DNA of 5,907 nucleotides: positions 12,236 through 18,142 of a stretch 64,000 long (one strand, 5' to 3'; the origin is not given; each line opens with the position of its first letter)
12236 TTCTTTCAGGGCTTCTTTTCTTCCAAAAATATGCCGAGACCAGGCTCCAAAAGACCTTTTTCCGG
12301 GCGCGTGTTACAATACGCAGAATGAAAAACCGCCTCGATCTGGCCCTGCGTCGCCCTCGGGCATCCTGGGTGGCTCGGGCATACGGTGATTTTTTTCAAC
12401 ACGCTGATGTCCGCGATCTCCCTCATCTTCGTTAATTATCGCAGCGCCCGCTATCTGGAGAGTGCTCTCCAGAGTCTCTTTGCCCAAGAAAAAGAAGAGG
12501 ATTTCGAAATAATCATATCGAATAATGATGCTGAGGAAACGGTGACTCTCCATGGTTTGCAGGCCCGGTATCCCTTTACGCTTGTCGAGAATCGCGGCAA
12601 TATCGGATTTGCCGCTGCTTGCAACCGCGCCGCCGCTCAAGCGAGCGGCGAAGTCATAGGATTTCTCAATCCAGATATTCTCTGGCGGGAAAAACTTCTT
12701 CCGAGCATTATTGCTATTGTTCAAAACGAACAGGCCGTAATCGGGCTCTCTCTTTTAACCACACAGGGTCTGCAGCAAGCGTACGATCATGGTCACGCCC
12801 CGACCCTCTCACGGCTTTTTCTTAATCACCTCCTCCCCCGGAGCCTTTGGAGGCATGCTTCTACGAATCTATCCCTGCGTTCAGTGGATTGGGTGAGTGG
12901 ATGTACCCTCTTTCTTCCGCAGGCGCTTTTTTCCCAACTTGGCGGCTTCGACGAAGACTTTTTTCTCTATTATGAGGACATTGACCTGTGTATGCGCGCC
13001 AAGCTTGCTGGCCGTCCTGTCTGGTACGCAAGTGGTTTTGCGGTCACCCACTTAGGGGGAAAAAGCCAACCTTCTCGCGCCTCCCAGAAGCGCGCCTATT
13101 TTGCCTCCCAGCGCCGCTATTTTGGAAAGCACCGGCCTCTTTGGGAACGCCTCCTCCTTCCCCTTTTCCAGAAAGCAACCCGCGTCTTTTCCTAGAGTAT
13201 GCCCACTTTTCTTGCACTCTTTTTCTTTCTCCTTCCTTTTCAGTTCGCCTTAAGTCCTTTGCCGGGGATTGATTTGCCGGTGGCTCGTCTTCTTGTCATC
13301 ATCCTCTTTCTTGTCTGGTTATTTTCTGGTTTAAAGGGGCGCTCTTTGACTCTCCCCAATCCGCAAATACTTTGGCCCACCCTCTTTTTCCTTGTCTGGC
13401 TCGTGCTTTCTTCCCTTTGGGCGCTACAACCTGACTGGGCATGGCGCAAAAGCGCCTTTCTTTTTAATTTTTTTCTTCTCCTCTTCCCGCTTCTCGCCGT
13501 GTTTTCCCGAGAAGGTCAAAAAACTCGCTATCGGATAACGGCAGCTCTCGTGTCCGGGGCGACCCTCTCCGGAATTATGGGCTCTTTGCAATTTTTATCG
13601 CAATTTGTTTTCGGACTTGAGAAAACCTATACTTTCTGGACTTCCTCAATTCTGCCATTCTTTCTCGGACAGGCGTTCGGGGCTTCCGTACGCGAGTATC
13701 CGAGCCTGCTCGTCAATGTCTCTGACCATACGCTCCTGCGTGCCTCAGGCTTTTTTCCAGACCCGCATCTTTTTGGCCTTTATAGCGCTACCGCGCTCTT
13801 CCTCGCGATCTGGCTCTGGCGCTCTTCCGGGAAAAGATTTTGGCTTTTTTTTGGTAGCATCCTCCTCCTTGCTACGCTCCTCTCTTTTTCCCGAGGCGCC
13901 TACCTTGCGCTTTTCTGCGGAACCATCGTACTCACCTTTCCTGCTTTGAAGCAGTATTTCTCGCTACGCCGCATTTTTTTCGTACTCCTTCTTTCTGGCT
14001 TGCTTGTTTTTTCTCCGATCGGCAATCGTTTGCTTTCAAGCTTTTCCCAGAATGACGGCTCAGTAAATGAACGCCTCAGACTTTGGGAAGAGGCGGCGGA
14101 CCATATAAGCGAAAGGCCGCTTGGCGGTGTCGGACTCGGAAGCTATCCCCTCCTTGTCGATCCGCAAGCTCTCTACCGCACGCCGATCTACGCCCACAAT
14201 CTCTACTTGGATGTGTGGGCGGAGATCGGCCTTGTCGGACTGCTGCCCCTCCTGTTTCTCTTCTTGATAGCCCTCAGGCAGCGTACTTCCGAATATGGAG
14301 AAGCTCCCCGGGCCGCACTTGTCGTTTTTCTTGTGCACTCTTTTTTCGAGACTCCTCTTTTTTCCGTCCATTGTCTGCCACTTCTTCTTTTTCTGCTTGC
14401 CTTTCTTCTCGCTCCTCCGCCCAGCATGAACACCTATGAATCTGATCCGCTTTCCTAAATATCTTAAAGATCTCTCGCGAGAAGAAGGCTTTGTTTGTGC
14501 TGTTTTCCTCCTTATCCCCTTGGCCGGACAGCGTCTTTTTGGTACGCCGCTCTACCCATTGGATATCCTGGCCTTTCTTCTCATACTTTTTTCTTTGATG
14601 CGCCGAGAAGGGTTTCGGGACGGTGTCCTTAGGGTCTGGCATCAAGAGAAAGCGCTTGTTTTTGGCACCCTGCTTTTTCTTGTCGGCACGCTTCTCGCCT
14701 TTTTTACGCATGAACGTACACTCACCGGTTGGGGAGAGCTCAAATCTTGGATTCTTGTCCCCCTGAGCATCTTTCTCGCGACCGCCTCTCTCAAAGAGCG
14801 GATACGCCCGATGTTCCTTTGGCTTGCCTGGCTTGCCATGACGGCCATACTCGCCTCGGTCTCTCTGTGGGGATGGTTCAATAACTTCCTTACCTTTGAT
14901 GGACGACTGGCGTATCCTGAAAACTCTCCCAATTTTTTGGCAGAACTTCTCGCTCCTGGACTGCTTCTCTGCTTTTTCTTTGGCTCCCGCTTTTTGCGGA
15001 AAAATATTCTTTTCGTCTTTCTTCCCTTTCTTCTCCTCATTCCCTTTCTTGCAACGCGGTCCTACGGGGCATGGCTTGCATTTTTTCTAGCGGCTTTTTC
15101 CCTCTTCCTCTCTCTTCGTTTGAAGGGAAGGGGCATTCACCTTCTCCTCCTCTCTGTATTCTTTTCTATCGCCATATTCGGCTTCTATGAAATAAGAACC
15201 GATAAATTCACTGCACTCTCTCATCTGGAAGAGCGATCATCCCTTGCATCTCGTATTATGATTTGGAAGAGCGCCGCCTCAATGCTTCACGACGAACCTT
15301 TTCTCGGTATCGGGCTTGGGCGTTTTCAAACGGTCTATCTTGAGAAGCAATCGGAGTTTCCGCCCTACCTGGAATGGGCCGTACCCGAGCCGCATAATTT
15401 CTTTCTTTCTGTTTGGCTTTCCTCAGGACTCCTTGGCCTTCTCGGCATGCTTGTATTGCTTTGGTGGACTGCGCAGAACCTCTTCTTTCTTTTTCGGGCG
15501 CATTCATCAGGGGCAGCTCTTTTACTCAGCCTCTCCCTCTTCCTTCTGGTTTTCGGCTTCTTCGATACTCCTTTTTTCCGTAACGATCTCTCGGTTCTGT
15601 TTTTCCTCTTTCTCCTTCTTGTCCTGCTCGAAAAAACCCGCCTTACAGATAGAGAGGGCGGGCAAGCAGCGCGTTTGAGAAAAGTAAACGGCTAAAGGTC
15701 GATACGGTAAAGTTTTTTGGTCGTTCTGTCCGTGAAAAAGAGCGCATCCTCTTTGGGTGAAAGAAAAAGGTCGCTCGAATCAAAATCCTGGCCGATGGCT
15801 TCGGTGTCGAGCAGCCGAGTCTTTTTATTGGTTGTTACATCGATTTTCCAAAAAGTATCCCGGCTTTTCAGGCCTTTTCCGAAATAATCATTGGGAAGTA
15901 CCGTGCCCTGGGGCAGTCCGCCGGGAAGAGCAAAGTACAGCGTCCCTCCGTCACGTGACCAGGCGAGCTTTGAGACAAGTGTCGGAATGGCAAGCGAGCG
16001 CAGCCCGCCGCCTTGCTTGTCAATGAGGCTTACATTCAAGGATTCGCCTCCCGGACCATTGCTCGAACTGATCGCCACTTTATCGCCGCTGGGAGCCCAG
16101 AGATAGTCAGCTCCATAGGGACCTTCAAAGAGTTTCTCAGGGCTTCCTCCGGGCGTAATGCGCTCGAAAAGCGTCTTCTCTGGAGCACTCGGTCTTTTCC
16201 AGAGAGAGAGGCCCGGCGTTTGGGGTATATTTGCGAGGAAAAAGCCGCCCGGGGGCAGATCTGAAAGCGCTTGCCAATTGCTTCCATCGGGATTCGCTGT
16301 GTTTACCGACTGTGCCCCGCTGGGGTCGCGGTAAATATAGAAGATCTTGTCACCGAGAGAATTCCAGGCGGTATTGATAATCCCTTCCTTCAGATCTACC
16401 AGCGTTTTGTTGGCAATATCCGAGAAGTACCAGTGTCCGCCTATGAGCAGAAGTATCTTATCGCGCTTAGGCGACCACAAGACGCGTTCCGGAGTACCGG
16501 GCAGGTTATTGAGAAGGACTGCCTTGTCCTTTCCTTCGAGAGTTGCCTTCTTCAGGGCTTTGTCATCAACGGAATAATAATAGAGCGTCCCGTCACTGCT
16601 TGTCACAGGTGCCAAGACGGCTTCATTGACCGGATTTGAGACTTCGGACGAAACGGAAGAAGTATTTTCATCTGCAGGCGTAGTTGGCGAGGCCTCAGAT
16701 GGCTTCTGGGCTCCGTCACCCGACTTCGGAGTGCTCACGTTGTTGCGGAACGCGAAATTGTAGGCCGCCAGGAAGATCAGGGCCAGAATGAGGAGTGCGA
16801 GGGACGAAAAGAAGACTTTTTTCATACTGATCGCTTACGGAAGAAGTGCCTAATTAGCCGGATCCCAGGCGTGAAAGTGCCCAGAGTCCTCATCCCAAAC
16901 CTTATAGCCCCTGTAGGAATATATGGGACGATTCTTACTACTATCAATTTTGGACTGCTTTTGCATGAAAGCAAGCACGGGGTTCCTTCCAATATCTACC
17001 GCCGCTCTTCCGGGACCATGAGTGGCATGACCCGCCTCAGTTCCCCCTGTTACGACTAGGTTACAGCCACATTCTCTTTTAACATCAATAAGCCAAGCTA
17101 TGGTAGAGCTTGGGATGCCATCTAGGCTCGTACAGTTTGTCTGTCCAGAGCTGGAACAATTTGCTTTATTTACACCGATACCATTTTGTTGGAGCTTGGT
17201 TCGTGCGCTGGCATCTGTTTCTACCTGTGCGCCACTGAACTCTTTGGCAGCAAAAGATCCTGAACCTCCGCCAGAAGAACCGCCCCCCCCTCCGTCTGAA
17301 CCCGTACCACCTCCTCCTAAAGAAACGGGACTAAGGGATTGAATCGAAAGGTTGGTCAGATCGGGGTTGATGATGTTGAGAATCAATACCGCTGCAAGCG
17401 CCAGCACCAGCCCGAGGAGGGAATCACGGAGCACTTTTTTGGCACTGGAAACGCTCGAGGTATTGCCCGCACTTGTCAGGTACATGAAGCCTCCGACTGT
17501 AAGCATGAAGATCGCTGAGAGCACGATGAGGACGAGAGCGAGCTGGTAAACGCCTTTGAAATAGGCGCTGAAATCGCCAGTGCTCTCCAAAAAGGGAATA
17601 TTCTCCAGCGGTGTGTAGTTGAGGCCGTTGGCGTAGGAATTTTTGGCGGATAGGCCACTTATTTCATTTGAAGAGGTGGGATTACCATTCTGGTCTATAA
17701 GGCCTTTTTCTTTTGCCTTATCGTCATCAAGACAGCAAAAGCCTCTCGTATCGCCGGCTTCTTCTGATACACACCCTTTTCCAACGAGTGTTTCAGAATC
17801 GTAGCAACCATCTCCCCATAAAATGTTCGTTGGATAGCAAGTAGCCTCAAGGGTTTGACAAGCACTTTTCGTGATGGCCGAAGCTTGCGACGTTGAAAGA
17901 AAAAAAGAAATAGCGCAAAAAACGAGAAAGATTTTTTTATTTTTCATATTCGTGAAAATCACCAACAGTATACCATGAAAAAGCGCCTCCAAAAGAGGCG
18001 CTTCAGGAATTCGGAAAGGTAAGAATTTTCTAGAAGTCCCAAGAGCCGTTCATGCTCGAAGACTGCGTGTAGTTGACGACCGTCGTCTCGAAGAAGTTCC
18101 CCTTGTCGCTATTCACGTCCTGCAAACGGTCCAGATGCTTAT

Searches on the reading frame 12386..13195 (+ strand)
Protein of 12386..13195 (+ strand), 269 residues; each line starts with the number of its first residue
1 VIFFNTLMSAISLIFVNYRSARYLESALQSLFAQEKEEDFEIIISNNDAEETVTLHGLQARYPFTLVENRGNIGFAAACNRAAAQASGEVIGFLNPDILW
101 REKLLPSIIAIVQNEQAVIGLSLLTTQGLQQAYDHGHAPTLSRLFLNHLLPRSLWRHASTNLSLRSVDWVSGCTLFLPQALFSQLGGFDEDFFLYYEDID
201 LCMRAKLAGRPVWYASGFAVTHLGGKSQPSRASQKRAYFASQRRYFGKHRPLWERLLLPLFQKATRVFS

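Call 54: search_protein_families(library=pfam, proteins=[window:12386-13195:+], max_evalue=0.01)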
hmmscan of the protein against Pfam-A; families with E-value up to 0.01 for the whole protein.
window:12386-13195:+ (269 aa): 4 families
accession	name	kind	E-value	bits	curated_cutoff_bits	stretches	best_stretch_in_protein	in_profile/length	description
PF00535.33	Glycos_transf_2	-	1.8e-14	54.5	23.3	1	12-128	1-121/168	Glycosyl transferase family 2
PF13641.12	Glyco_tranf_2_3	-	5.5e-12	46.6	27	1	11-235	3-224/230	Glycosyltransferase like family 2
PF10111.15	Glyco_tranf_2_2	-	1e-07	32.2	27.3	1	37-206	27-200/276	Glycosyltransferase like family 2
PF13632.12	Glyco_trans_2_3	-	0.00037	20.8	27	1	165-226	68-126/198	Glycosyl transferase family group 2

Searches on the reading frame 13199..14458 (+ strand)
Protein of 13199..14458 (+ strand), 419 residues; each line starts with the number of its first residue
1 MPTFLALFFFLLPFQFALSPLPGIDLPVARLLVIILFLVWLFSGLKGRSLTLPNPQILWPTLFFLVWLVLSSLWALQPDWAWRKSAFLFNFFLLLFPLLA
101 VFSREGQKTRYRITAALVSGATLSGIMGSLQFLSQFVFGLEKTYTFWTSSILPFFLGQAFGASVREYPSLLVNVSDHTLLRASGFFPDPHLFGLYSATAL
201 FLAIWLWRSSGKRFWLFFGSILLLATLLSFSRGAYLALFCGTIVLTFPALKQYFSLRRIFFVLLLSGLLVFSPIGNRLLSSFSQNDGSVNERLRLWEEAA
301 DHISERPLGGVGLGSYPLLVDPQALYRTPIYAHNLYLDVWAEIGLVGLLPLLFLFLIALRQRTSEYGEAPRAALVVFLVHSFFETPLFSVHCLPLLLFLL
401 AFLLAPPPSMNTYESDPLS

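Call 54: search_protein_families(library=pfam, proteins=[window:13199-14458:+], max_evalue=0.01)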
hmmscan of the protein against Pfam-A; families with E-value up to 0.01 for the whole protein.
window:13199-14458:+ (419 aa): 1 family
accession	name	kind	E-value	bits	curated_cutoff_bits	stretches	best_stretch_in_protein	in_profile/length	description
PF04932.20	Wzy_C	-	8.1e-22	78.1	31.7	1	221-351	5-148/149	O-Antigen ligase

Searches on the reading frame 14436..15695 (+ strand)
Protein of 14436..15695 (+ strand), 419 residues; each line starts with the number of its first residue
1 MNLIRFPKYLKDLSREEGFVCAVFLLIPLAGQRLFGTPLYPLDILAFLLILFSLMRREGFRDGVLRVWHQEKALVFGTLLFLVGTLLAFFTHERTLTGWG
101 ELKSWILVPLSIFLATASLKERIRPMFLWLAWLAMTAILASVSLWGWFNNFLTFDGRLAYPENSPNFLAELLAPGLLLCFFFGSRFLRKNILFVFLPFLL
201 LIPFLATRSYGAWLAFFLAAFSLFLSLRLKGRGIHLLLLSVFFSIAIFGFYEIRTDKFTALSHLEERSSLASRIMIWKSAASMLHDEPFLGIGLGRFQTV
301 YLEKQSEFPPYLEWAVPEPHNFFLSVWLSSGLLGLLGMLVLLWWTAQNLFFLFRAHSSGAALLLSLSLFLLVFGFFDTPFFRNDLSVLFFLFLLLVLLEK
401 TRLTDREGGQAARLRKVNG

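Call 54: search_protein_families(library=pfam, proteins=[window:14436-15695:+], max_evalue=0.01)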
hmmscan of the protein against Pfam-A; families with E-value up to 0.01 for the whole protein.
window:14436-15695:+ (419 aa): 1 family
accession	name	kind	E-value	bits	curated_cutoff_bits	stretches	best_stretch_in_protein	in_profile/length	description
PF04932.20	Wzy_C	-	4e-19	69.3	31.7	1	198-338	4-148/149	O-Antigen ligase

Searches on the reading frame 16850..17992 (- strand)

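Call 54: search_protein_families(library=pfam, proteins=[window:16850-17992:-], max_evalue=0.01)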
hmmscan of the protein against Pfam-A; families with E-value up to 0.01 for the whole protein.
window:16850-17992:- (380 aa): 1 family
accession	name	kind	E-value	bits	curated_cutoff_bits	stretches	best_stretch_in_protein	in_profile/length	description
PF18895.5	T4SS_pilin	-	0.00054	20.4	26.6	1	148-208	12-71/71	Type IV secretion system pilin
